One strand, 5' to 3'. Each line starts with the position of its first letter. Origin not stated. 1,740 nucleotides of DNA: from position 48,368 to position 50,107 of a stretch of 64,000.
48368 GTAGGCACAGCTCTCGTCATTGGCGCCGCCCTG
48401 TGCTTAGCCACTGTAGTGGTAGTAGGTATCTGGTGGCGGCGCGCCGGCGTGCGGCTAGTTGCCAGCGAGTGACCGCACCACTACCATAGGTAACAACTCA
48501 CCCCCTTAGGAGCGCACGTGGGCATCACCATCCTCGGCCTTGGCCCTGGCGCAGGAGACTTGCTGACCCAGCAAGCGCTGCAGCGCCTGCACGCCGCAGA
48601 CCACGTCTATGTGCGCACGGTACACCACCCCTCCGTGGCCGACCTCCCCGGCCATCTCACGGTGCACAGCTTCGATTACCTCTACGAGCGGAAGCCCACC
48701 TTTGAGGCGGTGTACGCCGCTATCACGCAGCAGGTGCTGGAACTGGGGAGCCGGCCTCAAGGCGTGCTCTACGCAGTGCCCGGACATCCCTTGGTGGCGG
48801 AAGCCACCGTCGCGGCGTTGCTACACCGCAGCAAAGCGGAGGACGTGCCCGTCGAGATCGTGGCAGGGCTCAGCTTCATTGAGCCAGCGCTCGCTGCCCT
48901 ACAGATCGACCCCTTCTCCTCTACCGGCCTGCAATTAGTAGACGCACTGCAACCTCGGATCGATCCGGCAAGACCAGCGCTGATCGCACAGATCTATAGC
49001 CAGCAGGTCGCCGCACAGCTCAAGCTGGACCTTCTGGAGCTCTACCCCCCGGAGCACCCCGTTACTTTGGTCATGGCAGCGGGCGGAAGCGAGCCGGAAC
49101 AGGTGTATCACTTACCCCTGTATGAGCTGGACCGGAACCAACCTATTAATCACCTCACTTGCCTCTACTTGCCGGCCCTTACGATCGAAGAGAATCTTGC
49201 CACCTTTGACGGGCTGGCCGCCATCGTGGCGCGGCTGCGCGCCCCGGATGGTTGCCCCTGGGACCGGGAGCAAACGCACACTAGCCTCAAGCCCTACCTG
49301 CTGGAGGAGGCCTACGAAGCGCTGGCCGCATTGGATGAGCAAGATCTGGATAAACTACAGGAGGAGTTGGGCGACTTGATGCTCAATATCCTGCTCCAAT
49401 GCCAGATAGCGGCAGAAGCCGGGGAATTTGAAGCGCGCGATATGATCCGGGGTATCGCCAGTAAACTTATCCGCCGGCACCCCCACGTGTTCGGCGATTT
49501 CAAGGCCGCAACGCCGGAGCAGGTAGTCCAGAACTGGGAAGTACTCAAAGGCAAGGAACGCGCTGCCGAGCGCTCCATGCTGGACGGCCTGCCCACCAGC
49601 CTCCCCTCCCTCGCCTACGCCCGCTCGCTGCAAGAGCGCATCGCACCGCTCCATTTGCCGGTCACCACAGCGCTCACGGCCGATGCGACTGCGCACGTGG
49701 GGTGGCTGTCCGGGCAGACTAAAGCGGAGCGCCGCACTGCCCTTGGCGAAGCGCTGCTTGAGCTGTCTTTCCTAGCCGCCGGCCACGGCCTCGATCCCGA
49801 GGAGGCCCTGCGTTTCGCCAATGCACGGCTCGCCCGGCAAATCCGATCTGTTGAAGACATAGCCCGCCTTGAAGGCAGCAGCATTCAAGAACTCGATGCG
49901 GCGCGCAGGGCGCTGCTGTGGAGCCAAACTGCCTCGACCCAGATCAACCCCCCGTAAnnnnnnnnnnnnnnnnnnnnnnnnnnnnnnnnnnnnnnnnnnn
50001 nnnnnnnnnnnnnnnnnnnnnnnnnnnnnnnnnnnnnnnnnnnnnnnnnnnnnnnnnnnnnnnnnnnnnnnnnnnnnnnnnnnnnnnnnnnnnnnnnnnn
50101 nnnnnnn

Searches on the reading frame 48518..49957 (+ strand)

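Call 3: search_protein_families(library=pfam, proteins=[window:48518-49957:+], max_evalue=0.01)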
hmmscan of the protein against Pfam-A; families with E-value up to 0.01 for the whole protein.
window:48518-49957:+ (479 aa): 2 families
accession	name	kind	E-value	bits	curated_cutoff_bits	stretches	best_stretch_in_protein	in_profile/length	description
PF03819.22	MazG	-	8.3e-24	84.1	22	1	252-325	1-74/74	MazG nucleotide pyrophosphohydrolase domain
PF00590.25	TP_methylase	-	6.7e-23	82.2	27.8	1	3-204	2-211/212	Tetrapyrrole (Corrin/Porphyrin) Methylases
